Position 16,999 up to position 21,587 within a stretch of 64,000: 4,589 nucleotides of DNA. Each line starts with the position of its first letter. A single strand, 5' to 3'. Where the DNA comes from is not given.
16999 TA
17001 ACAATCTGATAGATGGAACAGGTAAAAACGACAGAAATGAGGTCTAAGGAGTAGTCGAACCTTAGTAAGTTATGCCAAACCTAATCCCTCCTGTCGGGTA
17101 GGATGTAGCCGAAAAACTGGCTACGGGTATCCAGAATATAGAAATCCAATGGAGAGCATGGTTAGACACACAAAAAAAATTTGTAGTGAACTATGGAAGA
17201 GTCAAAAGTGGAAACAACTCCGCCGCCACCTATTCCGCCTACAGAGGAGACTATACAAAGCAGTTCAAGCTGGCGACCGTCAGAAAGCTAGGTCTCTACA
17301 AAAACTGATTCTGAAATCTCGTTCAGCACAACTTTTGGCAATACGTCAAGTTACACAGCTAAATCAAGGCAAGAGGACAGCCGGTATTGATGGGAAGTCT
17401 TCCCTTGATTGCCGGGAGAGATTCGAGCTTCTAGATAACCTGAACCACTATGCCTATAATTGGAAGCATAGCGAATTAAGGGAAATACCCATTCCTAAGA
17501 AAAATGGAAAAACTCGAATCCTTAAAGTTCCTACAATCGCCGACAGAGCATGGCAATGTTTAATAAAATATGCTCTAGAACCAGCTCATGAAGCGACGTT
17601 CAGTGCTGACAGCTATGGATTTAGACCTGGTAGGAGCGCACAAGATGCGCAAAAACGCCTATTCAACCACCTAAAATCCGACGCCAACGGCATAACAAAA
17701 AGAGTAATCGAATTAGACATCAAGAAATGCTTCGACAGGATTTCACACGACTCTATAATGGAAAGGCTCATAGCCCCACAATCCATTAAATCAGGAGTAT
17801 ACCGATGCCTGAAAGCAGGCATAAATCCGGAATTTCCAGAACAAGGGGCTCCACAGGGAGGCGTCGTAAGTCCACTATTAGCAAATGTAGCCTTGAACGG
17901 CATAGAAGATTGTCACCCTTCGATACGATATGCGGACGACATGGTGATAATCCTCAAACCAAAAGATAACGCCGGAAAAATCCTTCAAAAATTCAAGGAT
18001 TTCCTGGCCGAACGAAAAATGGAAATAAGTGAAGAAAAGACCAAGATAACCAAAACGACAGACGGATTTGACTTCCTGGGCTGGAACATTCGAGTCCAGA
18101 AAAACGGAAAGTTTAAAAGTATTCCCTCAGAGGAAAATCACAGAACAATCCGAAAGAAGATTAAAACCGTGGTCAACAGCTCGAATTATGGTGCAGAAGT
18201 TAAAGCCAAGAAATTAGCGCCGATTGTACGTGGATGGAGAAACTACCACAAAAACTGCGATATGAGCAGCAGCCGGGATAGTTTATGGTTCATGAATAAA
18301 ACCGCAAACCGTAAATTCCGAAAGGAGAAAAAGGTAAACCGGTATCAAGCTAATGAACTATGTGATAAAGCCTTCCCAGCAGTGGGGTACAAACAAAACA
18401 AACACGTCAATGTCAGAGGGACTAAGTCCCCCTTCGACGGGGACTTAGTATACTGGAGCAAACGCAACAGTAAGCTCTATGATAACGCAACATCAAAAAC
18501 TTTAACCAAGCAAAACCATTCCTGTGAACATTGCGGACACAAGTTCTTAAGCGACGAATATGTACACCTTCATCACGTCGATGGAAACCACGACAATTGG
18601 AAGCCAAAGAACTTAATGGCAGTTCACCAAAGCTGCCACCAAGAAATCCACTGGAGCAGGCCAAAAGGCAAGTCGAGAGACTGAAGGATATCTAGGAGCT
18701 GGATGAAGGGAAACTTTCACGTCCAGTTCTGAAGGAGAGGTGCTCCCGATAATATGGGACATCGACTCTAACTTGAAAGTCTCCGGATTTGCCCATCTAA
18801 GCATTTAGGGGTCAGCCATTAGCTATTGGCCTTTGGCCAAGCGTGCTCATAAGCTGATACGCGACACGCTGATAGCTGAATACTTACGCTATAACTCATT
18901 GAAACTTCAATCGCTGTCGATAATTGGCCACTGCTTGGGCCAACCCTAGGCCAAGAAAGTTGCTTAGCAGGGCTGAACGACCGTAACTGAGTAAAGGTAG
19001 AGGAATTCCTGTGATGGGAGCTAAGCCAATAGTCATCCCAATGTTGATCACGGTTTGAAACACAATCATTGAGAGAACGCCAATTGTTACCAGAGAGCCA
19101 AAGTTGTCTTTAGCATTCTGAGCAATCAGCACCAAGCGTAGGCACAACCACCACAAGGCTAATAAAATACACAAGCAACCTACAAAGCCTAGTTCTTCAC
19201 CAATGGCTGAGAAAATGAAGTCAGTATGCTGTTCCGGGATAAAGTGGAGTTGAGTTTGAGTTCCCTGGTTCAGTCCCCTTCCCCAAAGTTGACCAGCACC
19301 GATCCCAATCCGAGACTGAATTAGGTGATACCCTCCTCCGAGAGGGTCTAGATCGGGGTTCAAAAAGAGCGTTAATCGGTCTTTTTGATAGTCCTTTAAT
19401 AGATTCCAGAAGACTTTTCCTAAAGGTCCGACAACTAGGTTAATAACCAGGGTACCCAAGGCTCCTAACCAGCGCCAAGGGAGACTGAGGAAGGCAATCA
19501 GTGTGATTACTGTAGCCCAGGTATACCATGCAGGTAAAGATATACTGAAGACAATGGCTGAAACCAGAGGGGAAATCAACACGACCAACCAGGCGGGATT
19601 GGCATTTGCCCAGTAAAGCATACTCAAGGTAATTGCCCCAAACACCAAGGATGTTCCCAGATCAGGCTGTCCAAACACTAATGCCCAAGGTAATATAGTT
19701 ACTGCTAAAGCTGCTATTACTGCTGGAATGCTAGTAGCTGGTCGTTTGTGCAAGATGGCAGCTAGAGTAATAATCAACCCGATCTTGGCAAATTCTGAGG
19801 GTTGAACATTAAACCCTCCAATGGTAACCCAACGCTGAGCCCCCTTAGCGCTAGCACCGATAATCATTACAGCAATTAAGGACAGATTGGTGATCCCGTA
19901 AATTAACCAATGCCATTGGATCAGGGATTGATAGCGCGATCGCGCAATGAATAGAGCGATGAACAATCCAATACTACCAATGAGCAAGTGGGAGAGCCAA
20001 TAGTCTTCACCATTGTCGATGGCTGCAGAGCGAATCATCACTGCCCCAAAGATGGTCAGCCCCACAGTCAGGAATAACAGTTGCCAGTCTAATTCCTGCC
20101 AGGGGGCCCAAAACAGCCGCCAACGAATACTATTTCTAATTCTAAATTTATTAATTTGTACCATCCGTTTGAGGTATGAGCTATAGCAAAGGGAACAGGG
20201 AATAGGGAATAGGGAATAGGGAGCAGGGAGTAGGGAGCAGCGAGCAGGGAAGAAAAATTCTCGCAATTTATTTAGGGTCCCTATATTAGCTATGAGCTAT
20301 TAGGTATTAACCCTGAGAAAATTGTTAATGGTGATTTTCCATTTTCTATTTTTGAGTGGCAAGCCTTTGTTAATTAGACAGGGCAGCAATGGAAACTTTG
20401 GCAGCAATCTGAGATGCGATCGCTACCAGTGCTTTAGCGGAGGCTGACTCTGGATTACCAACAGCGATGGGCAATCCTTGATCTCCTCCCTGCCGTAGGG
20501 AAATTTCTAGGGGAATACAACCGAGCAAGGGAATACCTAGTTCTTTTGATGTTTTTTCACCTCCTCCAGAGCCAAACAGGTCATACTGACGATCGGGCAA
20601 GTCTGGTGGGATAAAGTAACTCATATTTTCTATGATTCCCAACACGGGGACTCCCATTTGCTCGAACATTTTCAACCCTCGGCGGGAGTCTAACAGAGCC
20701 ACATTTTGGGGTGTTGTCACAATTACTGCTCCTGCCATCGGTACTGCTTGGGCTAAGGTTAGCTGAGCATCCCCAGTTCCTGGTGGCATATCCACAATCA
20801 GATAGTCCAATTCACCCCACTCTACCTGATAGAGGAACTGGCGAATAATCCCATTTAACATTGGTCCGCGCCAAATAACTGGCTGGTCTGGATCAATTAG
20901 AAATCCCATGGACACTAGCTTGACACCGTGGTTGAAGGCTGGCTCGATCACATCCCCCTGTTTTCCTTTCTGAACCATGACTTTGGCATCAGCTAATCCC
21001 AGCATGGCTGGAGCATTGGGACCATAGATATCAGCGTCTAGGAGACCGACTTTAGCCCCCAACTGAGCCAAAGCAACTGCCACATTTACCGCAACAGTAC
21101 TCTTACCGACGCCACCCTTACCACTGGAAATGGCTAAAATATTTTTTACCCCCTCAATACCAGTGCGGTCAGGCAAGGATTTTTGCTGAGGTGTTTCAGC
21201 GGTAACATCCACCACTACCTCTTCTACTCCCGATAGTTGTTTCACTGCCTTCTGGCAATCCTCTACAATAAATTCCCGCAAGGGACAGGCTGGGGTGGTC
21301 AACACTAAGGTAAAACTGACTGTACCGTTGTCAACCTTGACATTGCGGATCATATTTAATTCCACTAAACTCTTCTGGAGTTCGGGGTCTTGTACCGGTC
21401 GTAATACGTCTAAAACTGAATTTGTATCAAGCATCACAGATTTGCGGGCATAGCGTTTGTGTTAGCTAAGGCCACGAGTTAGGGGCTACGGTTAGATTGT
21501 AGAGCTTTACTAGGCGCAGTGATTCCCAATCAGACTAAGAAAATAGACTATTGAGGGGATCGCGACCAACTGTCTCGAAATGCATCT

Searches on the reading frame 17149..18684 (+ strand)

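Call 31: search_protein_families(library=pfam, proteins=[window:17149-18684:+], max_evalue=0.001)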
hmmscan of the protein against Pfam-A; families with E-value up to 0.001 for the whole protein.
window:17149-18684:+ (511 aa): 3 families
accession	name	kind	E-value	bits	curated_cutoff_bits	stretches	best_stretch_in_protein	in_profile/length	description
PF00078.32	RVT_1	-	5.1e-37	128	29.6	1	115-314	1-205/205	Reverse transcriptase (RNA-dependent DNA polymerase)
PF13655.11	RVT_N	-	3e-28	98.4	28.1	1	16-98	1-83/83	N-terminal domain of reverse transcriptase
PF08388.16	GIIM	-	7.8e-08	32.6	23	1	332-392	2-69/80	Group II intron, maturase-specific domain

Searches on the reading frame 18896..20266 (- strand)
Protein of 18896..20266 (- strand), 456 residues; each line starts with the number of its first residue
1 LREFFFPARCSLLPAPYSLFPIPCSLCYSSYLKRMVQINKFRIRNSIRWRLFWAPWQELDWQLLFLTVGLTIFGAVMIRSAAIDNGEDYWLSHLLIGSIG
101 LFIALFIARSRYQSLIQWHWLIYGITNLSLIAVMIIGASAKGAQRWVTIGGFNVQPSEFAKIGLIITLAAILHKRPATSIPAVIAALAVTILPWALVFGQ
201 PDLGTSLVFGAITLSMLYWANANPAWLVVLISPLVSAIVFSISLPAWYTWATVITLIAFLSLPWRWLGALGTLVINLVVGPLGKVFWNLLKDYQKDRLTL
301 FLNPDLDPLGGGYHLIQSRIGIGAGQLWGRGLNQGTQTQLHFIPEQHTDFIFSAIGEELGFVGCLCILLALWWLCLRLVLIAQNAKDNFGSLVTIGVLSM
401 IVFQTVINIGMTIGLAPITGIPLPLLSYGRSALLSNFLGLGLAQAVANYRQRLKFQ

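Call 53: search_protein_families(library=pfam, proteins=[window:18896-20266:-], max_evalue=0.00001)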
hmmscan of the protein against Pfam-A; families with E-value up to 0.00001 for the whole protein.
window:18896-20266:- (456 aa): 1 family
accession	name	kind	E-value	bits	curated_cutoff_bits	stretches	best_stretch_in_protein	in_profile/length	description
PF01098.24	FTSW_RODA_SPOVE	-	9.6e-88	295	26.4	2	252-450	163-354/356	Cell cycle protein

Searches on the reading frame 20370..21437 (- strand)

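Call 53: search_protein_families(library=pfam, proteins=[window:20370-21437:-], max_evalue=0.00001)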
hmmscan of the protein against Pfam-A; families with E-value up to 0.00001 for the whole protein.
window:20370-21437:- (355 aa): 6 families
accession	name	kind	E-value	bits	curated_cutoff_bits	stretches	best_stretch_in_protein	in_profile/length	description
PF10609.15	ParA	-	6.4e-97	324.2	27.1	1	97-344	2-245/246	NUBPL iron-transfer P-loop NTPase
PF01883.24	FeS_assembly_P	-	1.7e-22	79.9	23.5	1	7-75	3-72/73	Iron-sulfur cluster assembly protein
PF01656.29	CbiA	-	8.4e-13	48.8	25.4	1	101-311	1-112/125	CobQ/CobB/MinD/ParA nucleotide binding domain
PF13614.12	AAA_31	-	1.3e-11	45.1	27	1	99-241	2-146/177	AAA domain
PF09140.17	MipZ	-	1.2e-07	31.7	20.7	1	102-137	4-39/262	ATPase MipZ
PF02374.21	ArsA_ATPase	-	6.8e-07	29.2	24.3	0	104-136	6-38/305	Anion-transporting ATPase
